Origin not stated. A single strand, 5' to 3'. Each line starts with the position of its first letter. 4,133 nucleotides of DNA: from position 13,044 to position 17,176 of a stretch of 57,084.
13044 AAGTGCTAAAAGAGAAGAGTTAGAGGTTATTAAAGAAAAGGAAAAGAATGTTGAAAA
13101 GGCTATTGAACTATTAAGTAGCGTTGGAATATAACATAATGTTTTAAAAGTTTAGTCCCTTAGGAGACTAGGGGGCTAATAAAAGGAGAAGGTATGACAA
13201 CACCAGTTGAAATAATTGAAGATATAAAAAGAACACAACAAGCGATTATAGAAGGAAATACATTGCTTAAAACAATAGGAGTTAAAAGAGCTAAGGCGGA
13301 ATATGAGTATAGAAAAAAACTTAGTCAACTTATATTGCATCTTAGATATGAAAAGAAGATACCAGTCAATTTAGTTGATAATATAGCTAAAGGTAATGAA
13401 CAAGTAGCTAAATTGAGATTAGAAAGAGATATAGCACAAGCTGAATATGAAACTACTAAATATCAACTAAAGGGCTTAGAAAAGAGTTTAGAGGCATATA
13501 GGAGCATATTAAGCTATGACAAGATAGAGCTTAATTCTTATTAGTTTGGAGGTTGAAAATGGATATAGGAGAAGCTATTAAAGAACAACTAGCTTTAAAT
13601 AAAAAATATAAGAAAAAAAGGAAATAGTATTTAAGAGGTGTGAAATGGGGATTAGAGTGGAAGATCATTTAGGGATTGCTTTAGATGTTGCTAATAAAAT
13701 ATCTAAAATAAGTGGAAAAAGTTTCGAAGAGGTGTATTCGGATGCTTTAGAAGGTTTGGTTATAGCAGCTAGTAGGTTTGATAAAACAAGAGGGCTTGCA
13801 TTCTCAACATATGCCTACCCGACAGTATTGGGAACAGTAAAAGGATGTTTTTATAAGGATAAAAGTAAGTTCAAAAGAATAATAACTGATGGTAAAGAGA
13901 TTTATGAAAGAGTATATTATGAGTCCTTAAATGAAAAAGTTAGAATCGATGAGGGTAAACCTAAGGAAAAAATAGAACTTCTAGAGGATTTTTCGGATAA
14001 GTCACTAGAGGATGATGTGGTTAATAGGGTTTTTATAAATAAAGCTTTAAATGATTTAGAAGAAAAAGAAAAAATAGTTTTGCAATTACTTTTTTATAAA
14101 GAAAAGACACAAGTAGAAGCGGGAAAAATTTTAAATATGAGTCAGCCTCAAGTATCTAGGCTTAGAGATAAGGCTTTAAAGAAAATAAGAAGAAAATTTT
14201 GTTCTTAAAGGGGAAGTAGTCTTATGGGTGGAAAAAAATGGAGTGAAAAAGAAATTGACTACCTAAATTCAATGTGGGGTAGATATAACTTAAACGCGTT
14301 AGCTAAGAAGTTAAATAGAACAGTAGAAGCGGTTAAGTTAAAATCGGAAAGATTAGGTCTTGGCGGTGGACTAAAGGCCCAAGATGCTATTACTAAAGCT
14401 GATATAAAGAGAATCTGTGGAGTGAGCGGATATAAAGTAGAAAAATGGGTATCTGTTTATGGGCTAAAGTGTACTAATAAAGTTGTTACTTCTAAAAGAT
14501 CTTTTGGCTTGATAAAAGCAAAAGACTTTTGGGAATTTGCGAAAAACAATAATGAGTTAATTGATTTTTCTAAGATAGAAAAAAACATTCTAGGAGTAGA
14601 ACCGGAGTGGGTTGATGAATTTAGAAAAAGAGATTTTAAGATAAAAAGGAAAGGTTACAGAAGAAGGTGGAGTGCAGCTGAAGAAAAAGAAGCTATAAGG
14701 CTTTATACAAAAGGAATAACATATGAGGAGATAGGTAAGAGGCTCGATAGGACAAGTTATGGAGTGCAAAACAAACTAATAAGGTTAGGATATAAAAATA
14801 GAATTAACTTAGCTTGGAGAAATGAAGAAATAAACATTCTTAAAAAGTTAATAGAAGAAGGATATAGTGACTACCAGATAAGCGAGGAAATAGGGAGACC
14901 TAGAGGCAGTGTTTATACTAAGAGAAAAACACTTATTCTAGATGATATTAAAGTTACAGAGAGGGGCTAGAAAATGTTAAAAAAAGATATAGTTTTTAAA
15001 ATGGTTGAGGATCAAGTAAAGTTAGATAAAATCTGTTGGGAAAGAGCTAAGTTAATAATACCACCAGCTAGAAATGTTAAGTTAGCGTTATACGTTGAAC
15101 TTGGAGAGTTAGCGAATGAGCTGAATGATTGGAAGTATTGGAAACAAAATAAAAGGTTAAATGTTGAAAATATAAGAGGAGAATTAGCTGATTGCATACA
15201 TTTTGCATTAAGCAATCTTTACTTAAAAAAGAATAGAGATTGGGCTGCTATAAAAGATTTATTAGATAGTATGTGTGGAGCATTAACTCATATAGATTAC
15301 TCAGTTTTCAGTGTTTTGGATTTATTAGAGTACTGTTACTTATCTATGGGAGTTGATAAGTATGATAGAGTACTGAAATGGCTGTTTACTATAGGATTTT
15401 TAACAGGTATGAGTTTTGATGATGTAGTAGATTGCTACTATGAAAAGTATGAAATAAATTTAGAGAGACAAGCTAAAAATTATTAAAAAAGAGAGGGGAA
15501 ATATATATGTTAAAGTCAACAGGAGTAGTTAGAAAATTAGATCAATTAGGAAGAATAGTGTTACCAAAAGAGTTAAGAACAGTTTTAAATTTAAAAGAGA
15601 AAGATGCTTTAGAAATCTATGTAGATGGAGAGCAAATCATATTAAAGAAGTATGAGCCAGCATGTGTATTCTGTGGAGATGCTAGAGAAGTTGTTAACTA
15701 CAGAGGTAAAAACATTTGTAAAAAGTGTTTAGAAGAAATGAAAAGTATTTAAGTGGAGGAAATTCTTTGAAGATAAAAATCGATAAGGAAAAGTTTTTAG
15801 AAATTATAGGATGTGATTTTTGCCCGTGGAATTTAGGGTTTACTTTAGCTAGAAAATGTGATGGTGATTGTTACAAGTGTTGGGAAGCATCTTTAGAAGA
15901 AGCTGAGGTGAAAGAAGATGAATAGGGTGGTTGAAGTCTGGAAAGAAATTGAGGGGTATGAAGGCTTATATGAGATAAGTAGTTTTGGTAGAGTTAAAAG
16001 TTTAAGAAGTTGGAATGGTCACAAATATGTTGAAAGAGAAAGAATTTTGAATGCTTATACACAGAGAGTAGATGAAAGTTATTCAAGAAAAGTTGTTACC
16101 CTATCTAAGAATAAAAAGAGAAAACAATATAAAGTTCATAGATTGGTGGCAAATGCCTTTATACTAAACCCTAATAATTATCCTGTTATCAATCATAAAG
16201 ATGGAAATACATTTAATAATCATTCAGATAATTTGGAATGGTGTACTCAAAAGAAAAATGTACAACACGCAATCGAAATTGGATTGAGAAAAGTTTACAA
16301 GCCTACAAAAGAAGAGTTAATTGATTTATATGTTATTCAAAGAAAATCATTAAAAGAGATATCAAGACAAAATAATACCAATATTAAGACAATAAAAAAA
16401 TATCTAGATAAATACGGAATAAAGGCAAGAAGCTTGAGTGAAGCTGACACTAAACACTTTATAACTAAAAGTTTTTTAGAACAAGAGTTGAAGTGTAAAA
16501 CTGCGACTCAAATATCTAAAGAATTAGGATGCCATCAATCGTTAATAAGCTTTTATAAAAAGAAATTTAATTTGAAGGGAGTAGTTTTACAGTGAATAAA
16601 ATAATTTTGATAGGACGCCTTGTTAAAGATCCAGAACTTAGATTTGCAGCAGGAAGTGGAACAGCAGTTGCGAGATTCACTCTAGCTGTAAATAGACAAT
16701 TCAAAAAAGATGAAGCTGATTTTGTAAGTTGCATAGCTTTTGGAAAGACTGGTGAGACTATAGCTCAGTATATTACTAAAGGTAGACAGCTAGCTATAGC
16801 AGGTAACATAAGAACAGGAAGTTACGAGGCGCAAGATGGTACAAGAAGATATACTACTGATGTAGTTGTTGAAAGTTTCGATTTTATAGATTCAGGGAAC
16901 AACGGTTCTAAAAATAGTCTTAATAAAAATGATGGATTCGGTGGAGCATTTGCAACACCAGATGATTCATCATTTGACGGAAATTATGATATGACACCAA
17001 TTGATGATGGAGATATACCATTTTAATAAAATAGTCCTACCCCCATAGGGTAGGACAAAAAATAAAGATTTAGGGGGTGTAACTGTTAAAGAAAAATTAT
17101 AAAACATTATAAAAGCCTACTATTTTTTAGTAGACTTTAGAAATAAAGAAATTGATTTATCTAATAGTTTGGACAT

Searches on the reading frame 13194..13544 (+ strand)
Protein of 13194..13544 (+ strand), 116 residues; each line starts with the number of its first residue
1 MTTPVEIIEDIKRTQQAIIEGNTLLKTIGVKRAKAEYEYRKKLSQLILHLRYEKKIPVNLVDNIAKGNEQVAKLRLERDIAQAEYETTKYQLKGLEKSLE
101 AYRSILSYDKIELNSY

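Call 71: search_protein_families(library=pfam, proteins=[window:13194-13544:+], max_evalue=0.001)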
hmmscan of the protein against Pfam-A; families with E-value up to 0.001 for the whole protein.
window:13194-13544:+ (116 aa): 0 families

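Call 73: search_protein_families(library=phrogs, proteins=[window:13194-13544:+], max_evalue=0.001)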
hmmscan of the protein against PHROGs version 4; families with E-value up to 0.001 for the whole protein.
window:13194-13544:+ (116 aa): 1 family
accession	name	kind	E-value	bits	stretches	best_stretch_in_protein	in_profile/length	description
phrog_1389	-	unknown function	5e-22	79.2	1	3-108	9-111/122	-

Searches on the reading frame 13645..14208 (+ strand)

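Call 32: search_protein_families(library=pfam, proteins=[window:13645-14208:+], max_evalue=0.001)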
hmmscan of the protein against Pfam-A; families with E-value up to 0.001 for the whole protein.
window:13645-14208:+ (187 aa): 3 families
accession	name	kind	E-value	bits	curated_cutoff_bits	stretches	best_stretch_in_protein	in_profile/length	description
PF04545.22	Sigma70_r4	-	2.6e-12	46.5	24.1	1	134-182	1-49/50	Sigma-70, region 4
PF04542.20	Sigma70_r2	-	2.9e-07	30.6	24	1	5-65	2-61/71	Sigma-70 region 2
PF08281.18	Sigma70_r4_2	-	0.00051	20.1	25.7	1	133-181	6-54/54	Sigma-70, region 4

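Call 39: search_protein_families(library=ncbifam, proteins=[window:13645-14208:+], max_evalue=0.001)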
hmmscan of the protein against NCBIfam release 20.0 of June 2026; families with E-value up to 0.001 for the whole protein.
window:13645-14208:+ (187 aa): 35 families (the best 25 are shown)
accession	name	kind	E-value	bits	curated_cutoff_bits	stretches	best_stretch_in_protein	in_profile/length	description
TIGR02980.1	SigBFG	subfamily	1e-26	94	234.35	2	92-184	135-225/227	SigB/SigF/SigG family RNA polymerase sigma factor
TIGR02885.1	spore_sigF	equivalog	2.1e-24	86.6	321.45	2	93-184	141-230/231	RNA polymerase sporulation sigma factor SigF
NF004052.0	PRK05572.1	subfamily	2.3e-22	79.7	311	2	93-184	162-249/252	SigF/SigG family RNA polymerase sporulation sigma factor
TIGR02937.1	sigma70-ECF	superfamily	1.9e-20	73.1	42.9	1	5-184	7-164/165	sigma-70 family RNA polymerase sigma factor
NF006071.0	PRK08215.1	equivalog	2.3e-19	70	372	2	94-184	168-256/258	RNA polymerase sporulation sigma factor SigG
NF005644.0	PRK07408.1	subfamily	8e-18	65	261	2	5-81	33-108/258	RNA polymerase sigma factor SigF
TIGR02850.1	spore_sigG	equivalog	2.5e-17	63.2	457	1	94-183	165-252/254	RNA polymerase sporulation sigma factor SigG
TIGR02479.1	FliA_WhiG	subfamily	2.9e-17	63.2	189.6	1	106-185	144-223/224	FliA/WhiG family RNA polymerase sigma factor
TIGR02941.1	Sigma_B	equivalog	5.8e-16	58.7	315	2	96-183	165-251/255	RNA polymerase sigma factor SigB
NF005514.0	PRK07122.1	subfamily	7e-16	58.2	372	2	110-184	190-262/264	RNA polymerase sigma factor SigF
NF005809.0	PRK07670.1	equivalog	1.5e-13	50.9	326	1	94-185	157-250/255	FliA/WhiG family RNA polymerase sigma factor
NF004935.0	PRK06288.1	equivalog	1.8e-12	47.5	343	1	118-185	196-262/270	RNA polymerase sigma factor WhiG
NF004572.0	PRK05911.1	equivalog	1.9e-12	47.1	378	1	128-184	196-252/257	RNA polymerase sigma factor sigma-28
NF005413.0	PRK06986.1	subfamily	1e-11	45.1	201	1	85-185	132-236/241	RNA polymerase sigma factor FliA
NF005248.0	PRK06759.1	equivalog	1.7e-09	37.6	133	1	104-184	75-153/156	RNA polymerase factor sigma-70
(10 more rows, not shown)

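Call 73: search_protein_families(library=phrogs, proteins=[window:13645-14208:+], max_evalue=0.001)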
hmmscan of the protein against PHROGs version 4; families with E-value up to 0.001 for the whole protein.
window:13645-14208:+ (187 aa): 6 families
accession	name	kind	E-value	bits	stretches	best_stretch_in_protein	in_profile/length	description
phrog_351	-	transcription regulation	1.6e-30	107.4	1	5-184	509-725/928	RNA polymerase sigma factor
phrog_1740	-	transcription regulation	1.7e-09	37.7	1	49-184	103-215/567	RNA polymerase sigma factor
phrog_36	-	transcription regulation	5.9e-08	33.6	1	103-183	97-185/220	transcriptional regulator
phrog_21612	-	transcription regulation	7.6e-08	32.3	1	116-181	154-218/600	RNA polymerase sigma factor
phrog_3512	-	transcription regulation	2.5e-05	25.5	1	134-181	64-109/130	sigma factor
phrog_36098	-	transcription regulation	0.00044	21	1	7-74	20-97/223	RNA polymerase sigma factor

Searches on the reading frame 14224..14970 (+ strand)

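Call 32: search_protein_families(library=pfam, proteins=[window:14224-14970:+], max_evalue=0.001)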
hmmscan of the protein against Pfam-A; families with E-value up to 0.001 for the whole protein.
window:14224-14970:+ (248 aa): 4 families
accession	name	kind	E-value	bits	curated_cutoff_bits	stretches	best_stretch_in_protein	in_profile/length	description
PF13384.12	HTH_23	-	2.8e-06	27.4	24.6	0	155-177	8-30/50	Homeodomain-like domain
PF07750.17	GcrA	-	5.5e-06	27.3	26.9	0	197-237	2-43/155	GcrA cell cycle regulator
PF13936.12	HTH_38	-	0.00038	20.6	27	0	201-230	8-37/44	Helix-turn-helix domain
PF08281.18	Sigma70_r4_2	-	0.0006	19.8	25.7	0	153-185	14-47/54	Sigma-70, region 4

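Call 39: search_protein_families(library=ncbifam, proteins=[window:14224-14970:+], max_evalue=0.001)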
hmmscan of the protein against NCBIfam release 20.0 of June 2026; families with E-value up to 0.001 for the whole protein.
window:14224-14970:+ (248 aa): 1 family
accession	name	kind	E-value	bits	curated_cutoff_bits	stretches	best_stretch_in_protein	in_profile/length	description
NF008098.0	PRK10840.1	equivalog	4e-05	23.2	235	0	139-196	140-201/216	response regulator transcription factor RcsB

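Call 73: search_protein_families(library=phrogs, proteins=[window:14224-14970:+], max_evalue=0.001)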
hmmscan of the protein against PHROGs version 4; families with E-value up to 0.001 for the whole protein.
window:14224-14970:+ (248 aa): 13 families
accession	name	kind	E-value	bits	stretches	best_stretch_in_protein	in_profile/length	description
phrog_323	-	transcription regulation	1.7e-30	107.6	1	4-237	6-188/319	transcriptional regulator, D5-like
phrog_16747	-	unknown function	5.2e-11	43.6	1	141-191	132-182/185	-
phrog_11013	-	unknown function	1.9e-07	31.9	1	3-43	30-70/87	-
phrog_18209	-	unknown function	2e-07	31.7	0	147-207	58-118/296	-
phrog_3356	-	integration and excision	8.6e-07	30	0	193-227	23-57/168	transposase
phrog_20648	-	DNA, RNA and nucleotide metabolism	2e-06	28.2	0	143-187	185-229/311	dCMP deaminase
phrog_16311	-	unknown function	9.6e-06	26.8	1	196-232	3-39/151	-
phrog_35602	-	unknown function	2.9e-05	25.2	0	190-236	22-68/117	-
phrog_664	-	DNA, RNA and nucleotide metabolism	3.2e-05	24.9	0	144-233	33-120/210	DNA binding protein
phrog_14101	-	transcription regulation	0.00013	23.5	0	152-188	9-45/103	transcriptional regulator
phrog_8446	-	DNA, RNA and nucleotide metabolism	0.00046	20.9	0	140-199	49-107/211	HNH endonuclease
phrog_21605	-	unknown function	0.00072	20.2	0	139-197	32-90/219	-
phrog_20467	-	DNA, RNA and nucleotide metabolism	0.00091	20.1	0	200-243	65-108/112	HNH endonuclease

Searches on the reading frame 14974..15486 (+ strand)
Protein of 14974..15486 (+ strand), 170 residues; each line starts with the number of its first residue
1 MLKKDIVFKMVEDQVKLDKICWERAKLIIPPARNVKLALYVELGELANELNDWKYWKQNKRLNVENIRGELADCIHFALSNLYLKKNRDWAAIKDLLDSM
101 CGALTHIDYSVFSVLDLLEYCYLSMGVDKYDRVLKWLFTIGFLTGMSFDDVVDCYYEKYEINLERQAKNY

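Call 71: search_protein_families(library=pfam, proteins=[window:14974-15486:+], max_evalue=0.001)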
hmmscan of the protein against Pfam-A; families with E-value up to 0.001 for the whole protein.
window:14974-15486:+ (170 aa): 1 family
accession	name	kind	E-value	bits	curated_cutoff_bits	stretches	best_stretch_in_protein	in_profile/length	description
PF08761.16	dUTPase_2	-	1.1e-26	94.5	22.9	1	9-170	4-162/162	dUTPase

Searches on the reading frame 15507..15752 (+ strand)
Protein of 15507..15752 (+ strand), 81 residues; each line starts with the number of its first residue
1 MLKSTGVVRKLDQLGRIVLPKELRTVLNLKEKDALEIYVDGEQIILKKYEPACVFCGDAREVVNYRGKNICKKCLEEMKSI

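Call 32: search_protein_families(library=pfam, proteins=[window:15507-15752:+], max_evalue=0.001)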
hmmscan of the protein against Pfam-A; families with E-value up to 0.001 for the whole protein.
window:15507-15752:+ (81 aa): 1 family
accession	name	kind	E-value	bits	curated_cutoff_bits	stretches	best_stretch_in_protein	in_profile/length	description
PF04014.23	MazE_antitoxin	-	1.5e-13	50.9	24.7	1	8-51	1-45/48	Antidote-toxin recognition MazE, bacterial antitoxin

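Call 39: search_protein_families(library=ncbifam, proteins=[window:15507-15752:+], max_evalue=0.001)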
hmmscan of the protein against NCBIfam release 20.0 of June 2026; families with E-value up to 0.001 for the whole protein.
window:15507-15752:+ (81 aa): 4 families
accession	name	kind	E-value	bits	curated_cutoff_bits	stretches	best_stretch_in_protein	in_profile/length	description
TIGR02851.1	spore_V_T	equivalog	2.4e-16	60.1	235.9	1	3-61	1-60/180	stage V sporulation protein T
TIGR01439.1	lp_hng_hel_AbrB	domain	1.1e-10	41.1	28.3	1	9-49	2-43/44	transcriptional regulator, AbrB family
NF050106.1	TA_MazE_antitoxin_Deino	equivalog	0.00038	20.6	65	1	15-48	1-34/65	type II toxin-antitoxin system MazE family antitoxin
NF040962.1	near_HgcAB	equivalog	0.00048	19.9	70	1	10-36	9-35/70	HgcAB-associated protein HgcC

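Call 73: search_protein_families(library=phrogs, proteins=[window:15507-15752:+], max_evalue=0.001)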
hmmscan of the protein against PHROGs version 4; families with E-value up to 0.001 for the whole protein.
window:15507-15752:+ (81 aa): 4 families
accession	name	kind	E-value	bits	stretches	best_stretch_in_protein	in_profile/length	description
phrog_4681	-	moron, auxiliary metabolic gene and host takeover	2.1e-34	118.3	1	3-79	2-80/87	antitoxin from a toxin-antitoxin system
phrog_4921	-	unknown function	1.2e-07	32.8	1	5-78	18-91/116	-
phrog_36746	-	moron, auxiliary metabolic gene and host takeover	6.3e-07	30.9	1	3-50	2-49/93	antitoxin from a toxin-antitoxin system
phrog_9188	-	unknown function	0.00031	21.9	1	40-78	28-64/70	-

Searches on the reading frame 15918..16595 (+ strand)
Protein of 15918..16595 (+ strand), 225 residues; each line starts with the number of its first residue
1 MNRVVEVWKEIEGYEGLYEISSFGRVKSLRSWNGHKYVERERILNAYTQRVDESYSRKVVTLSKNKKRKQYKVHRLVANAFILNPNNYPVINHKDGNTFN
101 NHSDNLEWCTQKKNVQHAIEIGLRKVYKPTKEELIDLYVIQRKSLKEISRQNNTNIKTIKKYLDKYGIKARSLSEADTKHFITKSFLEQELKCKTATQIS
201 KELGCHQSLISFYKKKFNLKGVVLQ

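Call 71: search_protein_families(library=pfam, proteins=[window:15918-16595:+], max_evalue=0.001)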
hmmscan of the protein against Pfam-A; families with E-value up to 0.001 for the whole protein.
window:15918-16595:+ (225 aa): 3 families
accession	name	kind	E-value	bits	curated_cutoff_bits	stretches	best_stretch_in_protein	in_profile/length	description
PF07463.16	NUMOD4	-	1.5e-09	38.4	23.4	1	6-75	1-47/49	NUMOD4 motif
PF13518.12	HTH_28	-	2.3e-06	28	25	0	131-167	2-37/52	Helix-turn-helix domain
PF13392.12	HNH_3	-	9.7e-05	22.4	24.8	1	71-115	1-45/46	HNH endonuclease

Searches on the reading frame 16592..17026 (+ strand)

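Call 71: search_protein_families(library=pfam, proteins=[window:16592-17026:+], max_evalue=0.001)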
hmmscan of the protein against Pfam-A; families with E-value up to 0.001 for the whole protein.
window:16592-17026:+ (144 aa): 1 family
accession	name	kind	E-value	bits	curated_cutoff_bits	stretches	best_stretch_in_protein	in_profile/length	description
PF00436.31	SSB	-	1.6e-29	102.5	26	1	1-98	1-103/104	Single-strand binding protein family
